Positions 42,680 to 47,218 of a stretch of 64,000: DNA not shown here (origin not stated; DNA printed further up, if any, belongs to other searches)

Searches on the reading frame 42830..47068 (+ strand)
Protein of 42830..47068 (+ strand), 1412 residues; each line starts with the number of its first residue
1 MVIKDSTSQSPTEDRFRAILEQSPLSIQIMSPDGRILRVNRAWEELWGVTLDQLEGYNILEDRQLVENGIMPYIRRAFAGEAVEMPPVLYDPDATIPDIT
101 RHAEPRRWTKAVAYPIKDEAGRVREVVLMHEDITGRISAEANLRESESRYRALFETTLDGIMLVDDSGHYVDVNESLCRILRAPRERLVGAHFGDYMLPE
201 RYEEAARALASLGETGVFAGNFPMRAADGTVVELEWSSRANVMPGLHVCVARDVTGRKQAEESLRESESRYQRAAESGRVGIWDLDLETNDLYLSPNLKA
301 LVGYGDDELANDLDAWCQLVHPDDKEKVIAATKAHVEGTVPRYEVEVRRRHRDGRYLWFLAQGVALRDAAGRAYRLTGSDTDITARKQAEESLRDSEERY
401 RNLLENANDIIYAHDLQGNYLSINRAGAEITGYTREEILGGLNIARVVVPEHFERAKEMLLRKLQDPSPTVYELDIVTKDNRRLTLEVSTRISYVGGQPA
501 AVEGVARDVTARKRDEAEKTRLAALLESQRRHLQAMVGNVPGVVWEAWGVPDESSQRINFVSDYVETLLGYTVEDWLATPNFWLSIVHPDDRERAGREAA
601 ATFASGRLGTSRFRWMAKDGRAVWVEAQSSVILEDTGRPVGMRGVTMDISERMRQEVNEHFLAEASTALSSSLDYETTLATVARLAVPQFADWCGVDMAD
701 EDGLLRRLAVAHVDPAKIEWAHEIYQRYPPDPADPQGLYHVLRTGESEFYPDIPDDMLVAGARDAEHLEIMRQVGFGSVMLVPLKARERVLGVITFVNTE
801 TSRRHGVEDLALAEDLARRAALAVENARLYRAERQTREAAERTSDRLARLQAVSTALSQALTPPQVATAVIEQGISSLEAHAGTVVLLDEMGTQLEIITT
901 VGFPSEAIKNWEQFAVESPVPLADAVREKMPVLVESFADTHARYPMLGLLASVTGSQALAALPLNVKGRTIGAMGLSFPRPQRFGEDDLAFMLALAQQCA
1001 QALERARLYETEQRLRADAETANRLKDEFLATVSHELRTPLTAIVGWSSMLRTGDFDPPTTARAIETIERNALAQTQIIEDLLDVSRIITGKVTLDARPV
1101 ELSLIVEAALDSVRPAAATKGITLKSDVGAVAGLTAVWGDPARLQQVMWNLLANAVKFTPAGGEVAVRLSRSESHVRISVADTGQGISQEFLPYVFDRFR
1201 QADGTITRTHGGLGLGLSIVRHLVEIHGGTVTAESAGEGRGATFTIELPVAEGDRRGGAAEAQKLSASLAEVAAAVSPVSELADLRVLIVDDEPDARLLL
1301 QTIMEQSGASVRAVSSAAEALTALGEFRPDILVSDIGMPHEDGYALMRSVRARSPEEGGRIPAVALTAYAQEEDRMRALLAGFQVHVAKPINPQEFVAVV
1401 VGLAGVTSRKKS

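Call 23: search_protein_families(library=pfam, proteins=[window:42830-47068:+], max_evalue=0.001)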
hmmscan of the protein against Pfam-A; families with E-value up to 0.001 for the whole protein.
window:42830-47068:+ (1412 aa): 11 families
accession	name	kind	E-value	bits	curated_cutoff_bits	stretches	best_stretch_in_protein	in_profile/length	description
PF08447.18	PAS_3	-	4.3e-56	187.6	25.6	3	560-645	3-88/89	PAS fold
PF00989.32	PAS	-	3.3e-40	137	22.6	4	398-508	1-112/113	PAS fold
PF13426.13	PAS_9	-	3.5e-32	111.2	27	3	556-651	11-103/103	PAS domain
PF02518.31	HATPase_c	-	2.1e-30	105.9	26.4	1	1139-1251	1-110/111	Histidine kinase-, DNA gyrase B-, and HSP90-like ATPase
PF08448.16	PAS_4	-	3.5e-30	104.9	23.1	3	20-136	1-108/110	PAS fold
PF01590.32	GAF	-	4.5e-27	95.6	22.4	2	674-824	1-133/133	GAF domain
PF13188.13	PAS_8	-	6.6e-26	89.7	21.8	3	149-188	2-43/65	PAS domain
PF13185.12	GAF_2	-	1.7e-25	90.2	28.6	2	861-1004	2-136/136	GAF domain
PF00072.30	Response_reg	-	4.5e-23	82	30.2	1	1287-1400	1-110/111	Response regulator receiver domain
PF13492.12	GAF_3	-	3.4e-19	70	27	2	865-1005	4-129/129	GAF domain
PF00512.31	HisKA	-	1.9e-17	63.5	26.9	1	1026-1089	2-64/66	His Kinase A (phospho-acceptor) domain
